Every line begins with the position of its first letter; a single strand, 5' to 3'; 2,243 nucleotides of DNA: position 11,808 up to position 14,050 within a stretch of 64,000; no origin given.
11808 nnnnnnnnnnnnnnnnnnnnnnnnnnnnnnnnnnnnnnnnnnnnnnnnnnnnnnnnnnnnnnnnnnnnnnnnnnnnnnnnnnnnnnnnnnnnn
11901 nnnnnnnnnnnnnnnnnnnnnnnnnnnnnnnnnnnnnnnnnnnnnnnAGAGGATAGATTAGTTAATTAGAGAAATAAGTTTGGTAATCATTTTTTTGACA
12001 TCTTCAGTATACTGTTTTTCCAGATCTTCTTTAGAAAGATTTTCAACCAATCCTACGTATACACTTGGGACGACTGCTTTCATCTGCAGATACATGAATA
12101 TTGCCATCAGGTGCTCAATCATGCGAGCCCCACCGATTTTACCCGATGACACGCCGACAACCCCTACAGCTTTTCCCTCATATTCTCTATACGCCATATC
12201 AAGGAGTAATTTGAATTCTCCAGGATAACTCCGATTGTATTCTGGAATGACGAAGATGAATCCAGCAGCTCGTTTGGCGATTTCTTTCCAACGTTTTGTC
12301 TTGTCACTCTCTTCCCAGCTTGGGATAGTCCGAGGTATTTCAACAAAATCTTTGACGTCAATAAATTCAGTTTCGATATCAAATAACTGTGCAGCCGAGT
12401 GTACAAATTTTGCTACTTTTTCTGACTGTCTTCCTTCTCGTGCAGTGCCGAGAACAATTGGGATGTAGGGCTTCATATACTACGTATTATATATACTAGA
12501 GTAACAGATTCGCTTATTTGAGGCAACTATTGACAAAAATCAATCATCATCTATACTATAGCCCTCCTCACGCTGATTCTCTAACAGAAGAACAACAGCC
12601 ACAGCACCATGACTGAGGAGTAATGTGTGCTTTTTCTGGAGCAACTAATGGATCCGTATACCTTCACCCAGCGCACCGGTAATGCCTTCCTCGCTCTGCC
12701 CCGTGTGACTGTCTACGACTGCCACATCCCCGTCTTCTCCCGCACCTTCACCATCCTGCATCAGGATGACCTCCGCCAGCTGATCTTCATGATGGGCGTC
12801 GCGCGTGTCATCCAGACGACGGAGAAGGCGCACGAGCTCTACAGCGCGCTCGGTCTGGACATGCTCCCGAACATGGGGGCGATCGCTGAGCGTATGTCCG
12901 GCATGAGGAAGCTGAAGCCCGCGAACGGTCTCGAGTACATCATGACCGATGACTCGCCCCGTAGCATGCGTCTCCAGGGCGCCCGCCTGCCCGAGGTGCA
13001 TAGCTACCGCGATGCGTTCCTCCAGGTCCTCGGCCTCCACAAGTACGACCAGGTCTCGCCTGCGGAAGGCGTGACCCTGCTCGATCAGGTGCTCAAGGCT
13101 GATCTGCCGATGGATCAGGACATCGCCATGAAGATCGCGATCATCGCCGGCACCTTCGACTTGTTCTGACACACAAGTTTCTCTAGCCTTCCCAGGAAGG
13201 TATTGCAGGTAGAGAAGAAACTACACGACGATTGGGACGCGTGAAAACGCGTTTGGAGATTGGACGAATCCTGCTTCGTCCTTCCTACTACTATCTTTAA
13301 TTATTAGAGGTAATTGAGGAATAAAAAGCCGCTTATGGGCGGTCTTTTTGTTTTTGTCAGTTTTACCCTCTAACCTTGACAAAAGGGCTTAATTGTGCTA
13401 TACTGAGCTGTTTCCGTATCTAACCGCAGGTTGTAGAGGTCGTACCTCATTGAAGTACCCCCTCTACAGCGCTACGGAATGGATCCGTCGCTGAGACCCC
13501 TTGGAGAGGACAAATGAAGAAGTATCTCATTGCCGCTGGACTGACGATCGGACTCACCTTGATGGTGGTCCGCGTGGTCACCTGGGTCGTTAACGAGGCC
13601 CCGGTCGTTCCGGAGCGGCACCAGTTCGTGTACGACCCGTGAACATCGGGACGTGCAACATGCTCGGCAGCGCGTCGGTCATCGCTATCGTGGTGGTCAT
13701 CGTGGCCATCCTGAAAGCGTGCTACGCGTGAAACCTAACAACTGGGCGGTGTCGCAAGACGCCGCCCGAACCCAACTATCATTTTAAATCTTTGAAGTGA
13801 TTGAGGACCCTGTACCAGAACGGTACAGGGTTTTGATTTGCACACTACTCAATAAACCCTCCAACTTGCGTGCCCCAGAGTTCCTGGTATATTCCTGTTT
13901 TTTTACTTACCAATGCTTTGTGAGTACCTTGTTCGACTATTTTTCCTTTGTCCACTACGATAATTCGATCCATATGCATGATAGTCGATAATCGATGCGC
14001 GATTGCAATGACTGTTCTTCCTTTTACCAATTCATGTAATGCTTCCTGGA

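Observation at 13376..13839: Promoter-driven pair of very small hydrophobic peptides resembling type I toxin or membrane micro-protein genes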

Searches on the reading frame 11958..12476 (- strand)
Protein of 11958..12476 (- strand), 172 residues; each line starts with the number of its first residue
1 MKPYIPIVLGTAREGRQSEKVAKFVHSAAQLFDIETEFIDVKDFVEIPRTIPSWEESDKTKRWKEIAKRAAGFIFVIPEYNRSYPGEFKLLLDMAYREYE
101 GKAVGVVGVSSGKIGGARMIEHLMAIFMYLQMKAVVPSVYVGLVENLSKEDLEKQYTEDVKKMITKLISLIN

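Call 10: search_protein_families(library=pfam, proteins=[window:11958-12476:-], max_evalue=0.1)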
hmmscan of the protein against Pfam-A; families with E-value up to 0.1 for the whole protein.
window:11958-12476:- (172 aa): 2 families
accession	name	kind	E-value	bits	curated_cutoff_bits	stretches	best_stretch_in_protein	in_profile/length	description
PF03358.20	FMN_red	-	2.8e-30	105.3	24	1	7-141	5-147/152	NADPH-dependent FMN reductase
PF02525.22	Flavodoxin_2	-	0.0019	18.4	27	1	8-157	6-188/198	Flavodoxin-like fold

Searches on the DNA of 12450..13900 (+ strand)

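Call 9: search_rna_families(source=window, start=12450, end=13900, threshold=evalue, max_evalue=10, show_alignments=2)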
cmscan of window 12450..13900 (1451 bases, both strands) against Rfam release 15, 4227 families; matches with E-value up to 10: 9.
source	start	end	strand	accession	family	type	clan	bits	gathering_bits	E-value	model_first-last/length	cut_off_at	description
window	13263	13352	+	RF01859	Phe_leader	Cis-reg; leader;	-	20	55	2.2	1-125/125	no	Phenylalanine leader peptide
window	13305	13374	+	RF00834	mir-268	Gene; miRNA;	-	17.5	47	8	1-89/89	no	mir-268 microRNA precursor family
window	12802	12899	+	RF02916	atpB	Cis-reg;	-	17.4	37.4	0.39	1-128/128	no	atpB RNA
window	13225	13345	+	RF02634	EF3314_EF3315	Gene; sRNA;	-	17.3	100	0.38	1-141/141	no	Enterococcus sRNA EF3314_EF3315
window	13319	13392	-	RF00506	Thr_leader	Cis-reg; leader;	-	16.9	55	3.7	1-118/118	no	Threonine operon leader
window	13237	13347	+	RF01796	frnS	Gene; sRNA;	-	16.9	60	7.3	1-119/119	no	Fumarate/nitrate reductase regulator sRNA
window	13449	13490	-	RF01914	mir-932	Gene; miRNA;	-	15.1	54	5.6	1-76/76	no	mir-932 microRNA precursor family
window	13351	13398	-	RF00736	mir-320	Gene; miRNA;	-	14.5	55.5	6.2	1-76/76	no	mir-320 microRNA precursor family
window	12635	12787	-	RF01953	SOX2OT_exon3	Gene; lncRNA;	-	11.2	70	1.6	1-276/276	no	SOX2 overlapping transcript exon 3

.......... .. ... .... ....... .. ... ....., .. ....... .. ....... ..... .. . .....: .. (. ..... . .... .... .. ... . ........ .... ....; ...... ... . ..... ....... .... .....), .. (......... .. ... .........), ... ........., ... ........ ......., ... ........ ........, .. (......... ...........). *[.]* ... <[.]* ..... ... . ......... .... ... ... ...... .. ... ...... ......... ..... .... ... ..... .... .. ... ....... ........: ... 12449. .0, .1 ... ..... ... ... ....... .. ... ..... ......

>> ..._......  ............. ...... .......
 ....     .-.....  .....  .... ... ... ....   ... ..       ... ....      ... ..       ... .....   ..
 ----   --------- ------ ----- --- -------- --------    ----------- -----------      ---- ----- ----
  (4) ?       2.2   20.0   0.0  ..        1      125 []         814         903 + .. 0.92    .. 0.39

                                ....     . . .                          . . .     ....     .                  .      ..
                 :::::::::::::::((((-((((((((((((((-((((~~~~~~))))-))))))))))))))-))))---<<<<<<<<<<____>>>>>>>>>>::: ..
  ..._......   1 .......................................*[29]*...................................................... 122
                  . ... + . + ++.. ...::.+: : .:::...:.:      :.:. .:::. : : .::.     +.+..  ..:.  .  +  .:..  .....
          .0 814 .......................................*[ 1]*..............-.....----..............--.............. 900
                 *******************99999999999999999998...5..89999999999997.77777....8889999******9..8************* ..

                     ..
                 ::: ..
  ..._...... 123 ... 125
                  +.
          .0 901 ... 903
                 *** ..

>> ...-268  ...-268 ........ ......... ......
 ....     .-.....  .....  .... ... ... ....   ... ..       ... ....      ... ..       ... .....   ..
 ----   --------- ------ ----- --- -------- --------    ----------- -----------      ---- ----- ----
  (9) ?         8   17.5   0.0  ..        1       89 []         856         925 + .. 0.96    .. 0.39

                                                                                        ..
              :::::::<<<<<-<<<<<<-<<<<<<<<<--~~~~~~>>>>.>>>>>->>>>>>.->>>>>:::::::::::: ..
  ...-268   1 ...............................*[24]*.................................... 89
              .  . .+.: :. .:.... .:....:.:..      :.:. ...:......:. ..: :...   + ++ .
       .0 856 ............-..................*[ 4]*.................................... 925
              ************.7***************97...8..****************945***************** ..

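Call 11: search_dna_similar(query=window:12500-13860:+, collection=phages, mode=distant)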
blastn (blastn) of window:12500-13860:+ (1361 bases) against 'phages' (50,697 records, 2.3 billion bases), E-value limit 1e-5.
No match.

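Call 12: search_dna_similar(query=window:12500-13860:+, collection=plasmids, mode=distant)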
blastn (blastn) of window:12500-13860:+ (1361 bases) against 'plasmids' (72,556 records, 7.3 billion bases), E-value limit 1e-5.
No match.

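Call 81: build_rna_model(alignment_id=A5)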
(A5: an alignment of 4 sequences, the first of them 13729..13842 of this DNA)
Model R1 built from alignment A5 (4 sequences, 135 columns); structure: RNAalifold consensus.
model positions 122; base pairs 33; branch points 2; effective number of sequences 1.38; information 0.59 bits per position. Calibrated on 0.2 Mb of random sequence (short: E-values are rough).
structure used (alignment columns):
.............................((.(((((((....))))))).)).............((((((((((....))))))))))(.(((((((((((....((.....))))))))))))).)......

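Call 82: build_rna_model(alignment_id=A4)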
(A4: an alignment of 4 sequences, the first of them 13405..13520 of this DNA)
Model R2 built from alignment A4 (4 sequences, 116 columns); structure: RNAalifold consensus.
model positions 111; base pairs 16; branch points 0; effective number of sequences 2.17; information 0.59 bits per position. Calibrated on 0.2 Mb of random sequence (short: E-values are rough).
structure used (alignment columns):
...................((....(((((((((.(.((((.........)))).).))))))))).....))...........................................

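Call 83: search_with_rna_model(model_id=R1, sources=[window, L001, L002, L003, L004, L005, L006, L007, L008, L009, L010, L011, L018, L044, L046, L047, L048, L049, L050, L051], max_evalue=1)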
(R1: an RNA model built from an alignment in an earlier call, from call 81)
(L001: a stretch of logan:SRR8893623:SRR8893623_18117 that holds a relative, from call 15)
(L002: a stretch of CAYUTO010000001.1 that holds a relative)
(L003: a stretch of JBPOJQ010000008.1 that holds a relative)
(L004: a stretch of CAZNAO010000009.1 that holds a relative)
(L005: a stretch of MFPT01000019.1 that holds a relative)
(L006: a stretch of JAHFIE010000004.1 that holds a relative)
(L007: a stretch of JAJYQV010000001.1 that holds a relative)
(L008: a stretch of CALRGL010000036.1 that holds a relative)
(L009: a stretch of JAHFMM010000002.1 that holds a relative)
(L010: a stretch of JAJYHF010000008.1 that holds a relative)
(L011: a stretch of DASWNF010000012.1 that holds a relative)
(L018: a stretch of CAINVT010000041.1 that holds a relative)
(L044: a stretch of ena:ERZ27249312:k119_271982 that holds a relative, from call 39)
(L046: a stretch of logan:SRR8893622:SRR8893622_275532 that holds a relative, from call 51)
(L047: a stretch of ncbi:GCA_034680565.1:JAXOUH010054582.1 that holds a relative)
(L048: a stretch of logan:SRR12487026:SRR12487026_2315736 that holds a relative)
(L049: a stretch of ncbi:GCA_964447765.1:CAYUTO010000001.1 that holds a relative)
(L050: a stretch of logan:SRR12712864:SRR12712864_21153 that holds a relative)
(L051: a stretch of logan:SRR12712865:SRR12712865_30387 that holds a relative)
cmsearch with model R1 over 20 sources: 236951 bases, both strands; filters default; matches with E-value up to 1: 11.
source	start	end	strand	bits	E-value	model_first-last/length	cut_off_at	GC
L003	8292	8413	-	133.2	2.5e-30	1-122/122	no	0.51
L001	1214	1325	+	126.5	1.1e-28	1-122/122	no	0.46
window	13729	13840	+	126.1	1.3e-28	1-122/122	no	0.47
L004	7930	8055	-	107.4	4.9e-24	1-122/122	no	0.42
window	13217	13355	+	20.4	0.0097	1-122/122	no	0.42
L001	1283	1374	-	20.1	0.012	1-122/122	no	0.36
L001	702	840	+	18.8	0.024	1-122/122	no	0.42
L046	492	630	+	18.8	0.024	1-122/122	no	0.42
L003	8354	8442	+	16.4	0.09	1-122/122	no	0.61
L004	7921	8042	+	15.4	0.16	1-122/122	no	0.38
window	13807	13831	-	12.5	0.83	89-113/122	no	0.56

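Call 84: search_with_rna_model(model_id=R2, sources=[window, L001, L002, L003, L004, L005, L006, L007, L008, L009, L010, L011, L018, L044, L046, L047, L048, L049, L050, L051], max_evalue=1)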
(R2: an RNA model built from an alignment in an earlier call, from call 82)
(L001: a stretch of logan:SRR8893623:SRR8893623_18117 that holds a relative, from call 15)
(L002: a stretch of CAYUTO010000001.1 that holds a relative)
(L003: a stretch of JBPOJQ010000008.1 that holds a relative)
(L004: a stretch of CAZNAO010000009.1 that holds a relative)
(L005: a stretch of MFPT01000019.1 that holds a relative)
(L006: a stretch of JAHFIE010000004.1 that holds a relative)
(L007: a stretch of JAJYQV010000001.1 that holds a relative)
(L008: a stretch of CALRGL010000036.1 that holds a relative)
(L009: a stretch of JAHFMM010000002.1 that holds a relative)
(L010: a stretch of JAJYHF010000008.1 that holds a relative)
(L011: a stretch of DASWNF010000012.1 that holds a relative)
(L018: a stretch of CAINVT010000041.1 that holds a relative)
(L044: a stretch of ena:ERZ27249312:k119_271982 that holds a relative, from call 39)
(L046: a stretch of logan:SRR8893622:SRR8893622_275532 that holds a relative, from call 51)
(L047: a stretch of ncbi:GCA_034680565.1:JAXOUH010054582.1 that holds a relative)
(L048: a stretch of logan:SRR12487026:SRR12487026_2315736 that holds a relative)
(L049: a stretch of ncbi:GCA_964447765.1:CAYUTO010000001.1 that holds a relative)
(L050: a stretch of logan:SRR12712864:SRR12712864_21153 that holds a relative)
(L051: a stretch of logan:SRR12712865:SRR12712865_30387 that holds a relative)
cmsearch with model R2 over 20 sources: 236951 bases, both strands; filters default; matches with E-value up to 1: 10.
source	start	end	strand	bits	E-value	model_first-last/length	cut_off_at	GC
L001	890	1005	+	113.7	4.6e-26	1-111/111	no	0.51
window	13405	13520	+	106.2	4e-24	1-111/111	no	0.53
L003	8546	8656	-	105.5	6.1e-24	1-111/111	no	0.42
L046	680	795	+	104.2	1.3e-23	1-111/111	no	0.5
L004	8169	8276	-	100.6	1.2e-22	1-111/111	no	0.44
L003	8575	8671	+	37.3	2.8e-06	1-111/111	no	0.38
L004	8216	8255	+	32.1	6.1e-05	22-61/111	no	0.38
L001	915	955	-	27.8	0.0008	22-61/111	no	0.49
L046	705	745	-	23.8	0.0086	22-61/111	no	0.46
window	13430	13470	-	21.2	0.041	22-61/111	no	0.51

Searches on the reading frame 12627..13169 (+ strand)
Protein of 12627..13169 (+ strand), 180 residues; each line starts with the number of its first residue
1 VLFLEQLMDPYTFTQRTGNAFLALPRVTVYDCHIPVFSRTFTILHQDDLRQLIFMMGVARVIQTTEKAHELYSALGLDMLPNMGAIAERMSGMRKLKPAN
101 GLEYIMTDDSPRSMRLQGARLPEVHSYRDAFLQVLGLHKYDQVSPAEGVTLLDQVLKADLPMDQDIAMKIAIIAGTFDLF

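Call 10: search_protein_families(library=pfam, proteins=[window:12627-13169:+], max_evalue=0.1)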
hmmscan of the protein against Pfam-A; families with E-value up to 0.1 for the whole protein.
window:12627-13169:+ (180 aa): 0 families

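Call 13: find_homologous_proteins(query=window:12648-13166:+, max_evalue=0.01)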
Query window:12648-13166:+ (173 aa): 1 proteins with E <= 0.01 among 100 candidates.
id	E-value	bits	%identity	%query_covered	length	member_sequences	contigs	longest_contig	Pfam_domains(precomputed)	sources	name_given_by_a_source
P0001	2.7e-109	380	100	100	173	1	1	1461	-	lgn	-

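Call 15: find_encoding_contigs(protein=P0001, flank=10000, max_places=10)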
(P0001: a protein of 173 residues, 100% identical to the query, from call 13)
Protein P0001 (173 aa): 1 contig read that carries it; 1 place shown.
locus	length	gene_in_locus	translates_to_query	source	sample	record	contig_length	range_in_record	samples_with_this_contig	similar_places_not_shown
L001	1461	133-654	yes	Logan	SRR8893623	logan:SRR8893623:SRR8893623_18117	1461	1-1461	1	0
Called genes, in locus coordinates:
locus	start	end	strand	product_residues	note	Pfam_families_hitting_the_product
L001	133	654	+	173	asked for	-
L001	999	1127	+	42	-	-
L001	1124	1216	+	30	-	-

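Call 18: find_related_loci(query=window:12648-13166:+, collection=genome_contigs, flank=10000)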
Query window:12648-13166:+ (173 aa) in genome_contigs; peptide patterns used: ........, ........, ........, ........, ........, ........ (x = any residue, [..] = any of these).
21 stretches matched a pattern, but none encodes a relative of the query by tblastn (E <= 1e-3).

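Call 19: find_related_loci(query=window:12648-13166:+, collection=metagenome_contigs, flank=10000)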
Query window:12648-13166:+ (173 aa) in metagenome_contigs; peptide patterns used: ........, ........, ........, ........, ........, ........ (x = any residue, [..] = any of these).
49 stretches matched a pattern, but none encodes a relative of the query by tblastn (E <= 1e-3).

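Call 20: find_related_loci(query=window:12648-13166:+, collection=viral_contigs, flank=10000)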
Query window:12648-13166:+ (173 aa) in viral_contigs; peptide patterns used: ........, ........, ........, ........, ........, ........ (x = any residue, [..] = any of these).
4 stretches matched a pattern, but none encodes a relative of the query by tblastn (E <= 1e-3).

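Call 23: search_protein_families(library=phrogs, proteins=[window:12648-13166:+], max_evalue=1)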
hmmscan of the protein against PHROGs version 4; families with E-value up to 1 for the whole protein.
window:12648-13166:+ (173 aa): 0 families

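Call 24: search_protein_families(library=padloc, proteins=[window:12648-13166:+], max_evalue=1)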
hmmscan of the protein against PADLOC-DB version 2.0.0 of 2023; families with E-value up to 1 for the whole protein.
window:12648-13166:+ (173 aa): 0 families

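Call 25: search_protein_families(library=ncbifam, proteins=[window:12648-13166:+], max_evalue=1)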
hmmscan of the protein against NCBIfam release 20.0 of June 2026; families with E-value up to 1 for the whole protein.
window:12648-13166:+ (173 aa): 1 family
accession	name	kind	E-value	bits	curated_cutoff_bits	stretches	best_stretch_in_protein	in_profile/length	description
NF040803.1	blaOXA-1091_like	exception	0.019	14.2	570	1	39-98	94-153/272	OXA-1091 family oxacillin-hydrolyzing class D beta-lactamase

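Call 37: search_protein_representatives(protein=window:12648-13166:+)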
Query: 173 residues. Proteins with E-value up to 0.001 (for the whole library): 3; up to 1e-10: 2; up to 1e-30: 2. The best 3 are listed.
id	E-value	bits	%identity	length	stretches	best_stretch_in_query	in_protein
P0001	8.7e-110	380.1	100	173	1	1-173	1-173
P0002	3.5e-41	157.0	49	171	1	1-173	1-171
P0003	6.6e-10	55.4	31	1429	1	21-62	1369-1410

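Call 38: predict_structure(protein=window:12648-13166:+)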
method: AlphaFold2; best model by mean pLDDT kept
length: 173 residues; sequences in the alignment: 1
mean_pLDDT: 37.3   pTM: 0.28
mean pLDDT of the five models: 37.3, 36.4, 35.5, 33.4, 32.0
residues with pLDDT >= 90: 0; 70-90: 0; 50-70: 16; < 50: 157
segments of 3 or more residues with pLDDT < 50: 12-20, 26-35, 39-173
pLDDT, mean of each block of 10 residues (from residue 1): 50 44 50 48 45 40 41 34 29 25 24 28 36 39 40 33 30 26
secondary structure, 60 per line:
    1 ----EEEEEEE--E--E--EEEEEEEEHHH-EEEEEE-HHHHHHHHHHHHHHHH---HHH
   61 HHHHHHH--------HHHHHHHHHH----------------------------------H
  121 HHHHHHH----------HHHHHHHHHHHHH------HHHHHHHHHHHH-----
elements in order: E5-11 E20-27 E32-37 H39-54 H58-67 H76-85 H120-127 H138-150 H157-168

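Call 39: find_encoding_contigs(protein=P0002, flank=10000, max_places=6)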
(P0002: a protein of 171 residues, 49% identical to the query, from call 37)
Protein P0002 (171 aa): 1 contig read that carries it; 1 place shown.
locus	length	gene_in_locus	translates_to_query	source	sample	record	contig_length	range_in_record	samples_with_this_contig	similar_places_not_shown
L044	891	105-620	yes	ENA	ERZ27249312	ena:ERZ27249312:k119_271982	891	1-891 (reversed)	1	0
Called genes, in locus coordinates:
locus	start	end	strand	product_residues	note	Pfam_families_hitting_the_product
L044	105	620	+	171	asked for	-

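Call 96: predict_structure(alignment_id=A7)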
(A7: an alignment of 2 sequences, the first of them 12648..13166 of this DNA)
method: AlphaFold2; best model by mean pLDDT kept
length: 173 residues; sequences in the alignment: 2
mean_pLDDT: 38.0   pTM: 0.28
mean pLDDT of the five models: 38.0, 36.8, 34.5, 32.5, 31.8
residues with pLDDT >= 90: 0; 70-90: 0; 50-70: 15; < 50: 158
segments of 3 or more residues with pLDDT < 50: 1-6, 12-18, 26-33, 40-173
pLDDT, mean of each block of 10 residues (from residue 1): 46 47 49 49 42 41 33 30 27 29 30 34 41 41 40 34 34 29
secondary structure, 60 per line:
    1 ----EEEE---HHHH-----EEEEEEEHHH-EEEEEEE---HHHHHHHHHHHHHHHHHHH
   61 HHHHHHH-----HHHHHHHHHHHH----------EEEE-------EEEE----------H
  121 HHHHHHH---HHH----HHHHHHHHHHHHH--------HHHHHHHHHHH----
elements in order: E5-8 H12-15 E21-27 E32-38 H42-67 H73-84 E95-98 E106-109 H120-127 H138-150 H159-169

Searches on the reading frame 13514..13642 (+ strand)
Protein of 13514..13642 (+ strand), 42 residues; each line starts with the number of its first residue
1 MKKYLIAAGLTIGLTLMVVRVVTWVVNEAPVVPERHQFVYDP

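Call 10: search_protein_families(library=pfam, proteins=[window:13514-13642:+], max_evalue=0.1)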
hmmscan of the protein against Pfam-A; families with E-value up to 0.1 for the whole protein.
window:13514-13642:+ (42 aa): 1 family
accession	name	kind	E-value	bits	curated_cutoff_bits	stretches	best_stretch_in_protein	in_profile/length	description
PF08139.17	LPAM_1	-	0.054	14.4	20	1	1-15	1-15/18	Prokaryotic membrane lipoprotein lipid attachment site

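Call 23: search_protein_families(library=phrogs, proteins=[window:13514-13639:+], max_evalue=1)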
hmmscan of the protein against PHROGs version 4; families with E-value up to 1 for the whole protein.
window:13514-13639:+ (42 aa): 4 families
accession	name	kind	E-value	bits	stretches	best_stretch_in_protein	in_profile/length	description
phrog_24425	-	unknown function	0.015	16.4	1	12-28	23-39/49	-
phrog_1803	-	unknown function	0.097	13.8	1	5-34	4-33/66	-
phrog_8425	-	unknown function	0.14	13.4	1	3-23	2-22/75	-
phrog_24804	-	unknown function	0.19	12.6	1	16-37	61-82/165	-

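Call 24: search_protein_families(library=padloc, proteins=[window:13514-13639:+], max_evalue=1)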
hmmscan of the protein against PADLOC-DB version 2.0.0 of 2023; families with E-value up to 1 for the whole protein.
window:13514-13639:+ (42 aa): 0 families

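Call 25: search_protein_families(library=ncbifam, proteins=[window:13514-13639:+], max_evalue=1)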
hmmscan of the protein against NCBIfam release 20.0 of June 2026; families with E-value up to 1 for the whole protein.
window:13514-13639:+ (42 aa): 0 families

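Call 50: find_homologous_proteins(query=A3, max_evalue=10)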
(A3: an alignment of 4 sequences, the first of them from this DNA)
Query A3 (4 sequences) (42 aa, profile of the alignment): 2 proteins with E <= 10 among 2 candidates.
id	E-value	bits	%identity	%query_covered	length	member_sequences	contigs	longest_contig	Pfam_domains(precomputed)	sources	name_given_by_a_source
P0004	7.6e-18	82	78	98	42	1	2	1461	-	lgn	-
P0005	1.5e-17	81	-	-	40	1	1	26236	-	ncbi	-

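Call 51: find_encoding_contigs(protein=P0004, flank=10000, max_places=10)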
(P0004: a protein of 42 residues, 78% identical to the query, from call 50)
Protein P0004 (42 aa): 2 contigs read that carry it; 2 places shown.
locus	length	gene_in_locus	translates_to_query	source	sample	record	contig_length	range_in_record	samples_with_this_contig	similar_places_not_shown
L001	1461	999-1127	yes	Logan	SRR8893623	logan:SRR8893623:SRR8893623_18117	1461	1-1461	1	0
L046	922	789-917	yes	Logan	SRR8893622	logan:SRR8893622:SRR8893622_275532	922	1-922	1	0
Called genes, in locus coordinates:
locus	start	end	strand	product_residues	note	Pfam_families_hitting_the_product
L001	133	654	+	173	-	-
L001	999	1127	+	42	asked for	-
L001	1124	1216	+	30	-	-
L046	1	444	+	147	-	?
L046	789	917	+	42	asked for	-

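Call 65: search_protein_families(library=pfam, proteins=[window:13514-13639:+], max_evalue=10)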
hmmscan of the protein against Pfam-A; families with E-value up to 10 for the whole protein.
seq(42 aa): 1 family
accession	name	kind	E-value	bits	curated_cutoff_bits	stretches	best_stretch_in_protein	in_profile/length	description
PF08139.17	LPAM_1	-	0.054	14.4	20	1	1-15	1-15/18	Prokaryotic membrane lipoprotein lipid attachment site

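Call 67: search_solved_structures(query=window:13514-13639:+, max_evalue=10)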
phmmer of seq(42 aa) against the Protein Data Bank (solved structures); distinct sequences matched with E-value up to 10: 0.
